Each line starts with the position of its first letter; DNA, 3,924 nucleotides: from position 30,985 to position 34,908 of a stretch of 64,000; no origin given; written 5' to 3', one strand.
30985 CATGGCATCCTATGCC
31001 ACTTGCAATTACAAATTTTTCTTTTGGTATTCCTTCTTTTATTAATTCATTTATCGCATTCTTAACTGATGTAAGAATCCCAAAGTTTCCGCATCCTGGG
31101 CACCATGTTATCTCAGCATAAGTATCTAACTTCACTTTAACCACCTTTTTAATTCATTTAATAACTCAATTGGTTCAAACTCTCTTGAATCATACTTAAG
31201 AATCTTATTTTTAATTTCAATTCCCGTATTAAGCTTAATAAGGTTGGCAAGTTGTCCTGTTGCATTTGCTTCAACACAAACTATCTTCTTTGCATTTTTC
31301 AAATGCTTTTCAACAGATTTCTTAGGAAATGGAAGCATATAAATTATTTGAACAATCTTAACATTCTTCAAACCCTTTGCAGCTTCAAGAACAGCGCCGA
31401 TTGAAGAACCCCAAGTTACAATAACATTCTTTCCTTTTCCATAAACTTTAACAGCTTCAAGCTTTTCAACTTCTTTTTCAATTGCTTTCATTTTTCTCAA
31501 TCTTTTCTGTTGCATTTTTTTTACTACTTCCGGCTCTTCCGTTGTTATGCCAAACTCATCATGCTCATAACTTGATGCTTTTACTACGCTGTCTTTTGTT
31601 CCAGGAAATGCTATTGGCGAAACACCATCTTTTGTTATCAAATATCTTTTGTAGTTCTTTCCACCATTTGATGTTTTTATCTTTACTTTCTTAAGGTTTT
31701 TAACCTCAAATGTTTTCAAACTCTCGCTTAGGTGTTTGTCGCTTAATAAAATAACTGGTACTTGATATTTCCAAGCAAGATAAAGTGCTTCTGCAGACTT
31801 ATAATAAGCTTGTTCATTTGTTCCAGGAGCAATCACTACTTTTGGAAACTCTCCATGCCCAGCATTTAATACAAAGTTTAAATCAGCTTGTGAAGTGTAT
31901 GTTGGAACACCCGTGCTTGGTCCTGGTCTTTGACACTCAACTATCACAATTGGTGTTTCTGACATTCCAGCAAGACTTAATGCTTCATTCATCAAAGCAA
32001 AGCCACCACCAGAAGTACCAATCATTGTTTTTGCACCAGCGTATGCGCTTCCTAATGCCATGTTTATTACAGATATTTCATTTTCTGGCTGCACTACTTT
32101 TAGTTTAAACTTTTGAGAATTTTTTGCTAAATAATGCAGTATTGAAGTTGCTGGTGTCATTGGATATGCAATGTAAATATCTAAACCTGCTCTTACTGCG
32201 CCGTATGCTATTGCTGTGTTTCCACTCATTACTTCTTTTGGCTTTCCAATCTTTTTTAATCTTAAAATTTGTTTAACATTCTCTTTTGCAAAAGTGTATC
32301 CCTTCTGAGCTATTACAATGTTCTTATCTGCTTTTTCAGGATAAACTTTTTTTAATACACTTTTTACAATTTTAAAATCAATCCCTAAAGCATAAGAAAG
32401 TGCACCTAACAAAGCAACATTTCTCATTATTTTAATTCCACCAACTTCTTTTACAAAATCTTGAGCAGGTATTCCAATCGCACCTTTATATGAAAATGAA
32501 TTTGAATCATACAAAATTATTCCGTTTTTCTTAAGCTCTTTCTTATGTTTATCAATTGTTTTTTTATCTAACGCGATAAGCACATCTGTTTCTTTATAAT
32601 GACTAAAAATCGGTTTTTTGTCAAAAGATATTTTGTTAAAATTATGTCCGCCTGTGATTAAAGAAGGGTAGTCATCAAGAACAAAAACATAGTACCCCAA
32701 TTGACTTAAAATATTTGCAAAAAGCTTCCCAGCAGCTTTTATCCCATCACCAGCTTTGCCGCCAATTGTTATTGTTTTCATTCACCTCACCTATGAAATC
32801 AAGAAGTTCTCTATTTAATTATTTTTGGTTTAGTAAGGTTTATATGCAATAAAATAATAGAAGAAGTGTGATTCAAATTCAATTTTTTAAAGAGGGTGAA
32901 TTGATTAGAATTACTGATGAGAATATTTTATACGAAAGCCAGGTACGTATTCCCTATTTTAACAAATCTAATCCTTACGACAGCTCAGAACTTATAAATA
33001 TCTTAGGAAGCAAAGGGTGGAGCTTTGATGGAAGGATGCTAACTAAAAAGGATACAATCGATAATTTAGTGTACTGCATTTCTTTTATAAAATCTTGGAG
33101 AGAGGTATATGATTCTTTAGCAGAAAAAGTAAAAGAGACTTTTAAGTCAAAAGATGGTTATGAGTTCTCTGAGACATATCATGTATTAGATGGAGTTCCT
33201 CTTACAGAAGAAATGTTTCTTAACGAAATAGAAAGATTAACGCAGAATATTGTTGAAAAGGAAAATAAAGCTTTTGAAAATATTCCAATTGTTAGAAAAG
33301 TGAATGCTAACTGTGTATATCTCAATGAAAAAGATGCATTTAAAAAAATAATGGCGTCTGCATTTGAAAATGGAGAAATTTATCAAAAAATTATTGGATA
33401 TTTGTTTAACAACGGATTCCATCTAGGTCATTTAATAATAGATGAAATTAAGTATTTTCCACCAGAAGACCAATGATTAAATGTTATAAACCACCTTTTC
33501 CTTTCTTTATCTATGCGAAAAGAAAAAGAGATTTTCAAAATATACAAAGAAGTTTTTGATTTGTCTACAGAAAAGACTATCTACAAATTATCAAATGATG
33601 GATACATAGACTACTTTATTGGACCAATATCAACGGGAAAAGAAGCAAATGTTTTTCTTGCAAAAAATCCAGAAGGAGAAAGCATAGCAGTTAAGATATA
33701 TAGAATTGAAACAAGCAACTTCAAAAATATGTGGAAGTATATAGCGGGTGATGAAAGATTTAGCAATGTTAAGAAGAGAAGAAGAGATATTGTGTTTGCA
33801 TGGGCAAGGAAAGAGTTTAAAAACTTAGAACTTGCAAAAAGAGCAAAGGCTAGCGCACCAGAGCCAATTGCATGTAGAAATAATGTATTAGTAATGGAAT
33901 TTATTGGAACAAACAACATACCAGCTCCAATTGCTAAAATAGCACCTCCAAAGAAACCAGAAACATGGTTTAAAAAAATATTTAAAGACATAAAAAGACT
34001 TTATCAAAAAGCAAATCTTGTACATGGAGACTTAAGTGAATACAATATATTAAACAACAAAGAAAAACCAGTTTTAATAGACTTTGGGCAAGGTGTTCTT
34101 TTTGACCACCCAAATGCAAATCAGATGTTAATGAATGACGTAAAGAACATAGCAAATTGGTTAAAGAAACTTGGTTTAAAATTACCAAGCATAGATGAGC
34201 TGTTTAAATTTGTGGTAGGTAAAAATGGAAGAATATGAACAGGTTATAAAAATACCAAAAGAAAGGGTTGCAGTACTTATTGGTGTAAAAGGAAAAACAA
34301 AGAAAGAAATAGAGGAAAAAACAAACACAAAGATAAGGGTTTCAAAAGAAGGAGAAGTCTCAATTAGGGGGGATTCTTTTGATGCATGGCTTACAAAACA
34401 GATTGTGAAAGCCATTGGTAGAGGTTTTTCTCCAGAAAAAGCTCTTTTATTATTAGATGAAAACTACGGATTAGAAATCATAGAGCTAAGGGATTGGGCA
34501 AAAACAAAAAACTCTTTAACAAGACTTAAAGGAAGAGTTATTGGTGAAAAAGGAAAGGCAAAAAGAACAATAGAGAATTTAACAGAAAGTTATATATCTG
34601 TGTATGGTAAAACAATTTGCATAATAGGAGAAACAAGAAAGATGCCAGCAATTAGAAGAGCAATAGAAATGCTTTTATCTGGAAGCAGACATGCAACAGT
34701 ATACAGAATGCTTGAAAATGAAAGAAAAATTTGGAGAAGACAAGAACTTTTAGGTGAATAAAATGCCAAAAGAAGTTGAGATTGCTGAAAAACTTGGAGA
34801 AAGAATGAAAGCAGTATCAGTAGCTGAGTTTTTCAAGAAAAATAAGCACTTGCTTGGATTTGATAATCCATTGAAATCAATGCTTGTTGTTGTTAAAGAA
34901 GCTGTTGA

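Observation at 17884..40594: tRNA set with introns at D-loop, T-loop and anticodon-stem positions; nine of ten tRNAs interrupted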

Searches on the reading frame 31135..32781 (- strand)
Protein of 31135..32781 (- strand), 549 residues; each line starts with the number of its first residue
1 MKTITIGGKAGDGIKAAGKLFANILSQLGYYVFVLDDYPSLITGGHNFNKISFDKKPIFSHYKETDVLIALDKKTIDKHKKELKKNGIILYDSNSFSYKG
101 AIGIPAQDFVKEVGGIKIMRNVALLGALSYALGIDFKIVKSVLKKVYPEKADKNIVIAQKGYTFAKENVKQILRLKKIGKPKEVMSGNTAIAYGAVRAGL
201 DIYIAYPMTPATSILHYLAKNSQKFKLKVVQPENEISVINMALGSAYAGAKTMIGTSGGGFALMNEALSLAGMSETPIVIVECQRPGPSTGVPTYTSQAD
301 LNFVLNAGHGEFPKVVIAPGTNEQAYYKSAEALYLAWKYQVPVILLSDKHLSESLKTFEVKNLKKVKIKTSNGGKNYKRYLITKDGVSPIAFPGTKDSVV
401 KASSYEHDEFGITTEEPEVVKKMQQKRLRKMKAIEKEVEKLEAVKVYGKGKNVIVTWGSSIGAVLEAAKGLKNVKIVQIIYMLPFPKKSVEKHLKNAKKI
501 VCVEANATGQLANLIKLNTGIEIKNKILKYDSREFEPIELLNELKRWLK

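Call 68: search_protein_families(library=pfam, proteins=[window:31135-32781:-], max_evalue=0.001)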
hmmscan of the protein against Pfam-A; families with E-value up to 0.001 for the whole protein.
window:31135-32781:- (549 aa): 5 families
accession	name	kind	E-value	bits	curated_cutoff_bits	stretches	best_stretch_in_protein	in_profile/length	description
PF01855.24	POR_N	-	1.1e-53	182.8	27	1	194-423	2-229/231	Pyruvate flavodoxin/ferredoxin oxidoreductase, thiamine diP-bdg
PF01558.24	POR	-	6.4e-31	108.3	27.4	1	10-162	1-172/173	Pyruvate ferredoxin/flavodoxin oxidoreductase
PF17147.9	PFOR_II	-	2.1e-07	31.7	27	1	452-519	3-78/102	Pyruvate:ferredoxin oxidoreductase core domain II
PF02776.23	TPP_enzyme_N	-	7.4e-07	29.4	26.8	1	185-298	1-111/119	Thiamine pyrophosphate enzyme, N-terminal TPP binding domain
PF02780.25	Transketolase_C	-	0.00017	21.9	25.9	1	453-507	13-71/124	Transketolase, C-terminal domain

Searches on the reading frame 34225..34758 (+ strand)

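Call 39: search_protein_families(library=pfam, proteins=[window:34225-34758:+], max_evalue=0.01)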
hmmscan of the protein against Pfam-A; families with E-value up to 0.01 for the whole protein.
window:34225-34758:+ (178 aa): 5 families
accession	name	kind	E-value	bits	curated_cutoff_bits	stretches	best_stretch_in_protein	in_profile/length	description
PF21800.4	KH_KRR1_2nd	-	3e-14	53.2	27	1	83-151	3-71/91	KRR1 small subunit processome component, second KH domain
PF00013.35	KH_1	-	2e-13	50.3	21.5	2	6-53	2-55/66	KH domain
PF22891.2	KH_PNO1_2nd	-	3.1e-07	30.9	27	1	85-163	4-83/90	Eukaryotic type KH-domain (KH-domain type I) (327.11.2)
PF22675.2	KH-I_KHDC4-BBP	-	0.00012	22.3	30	0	15-45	8-38/76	KHDC4/BBP-like, KH-domain type I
PF07650.23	KH_2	-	0.0017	18.6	22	0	8-47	29-68/78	KH domain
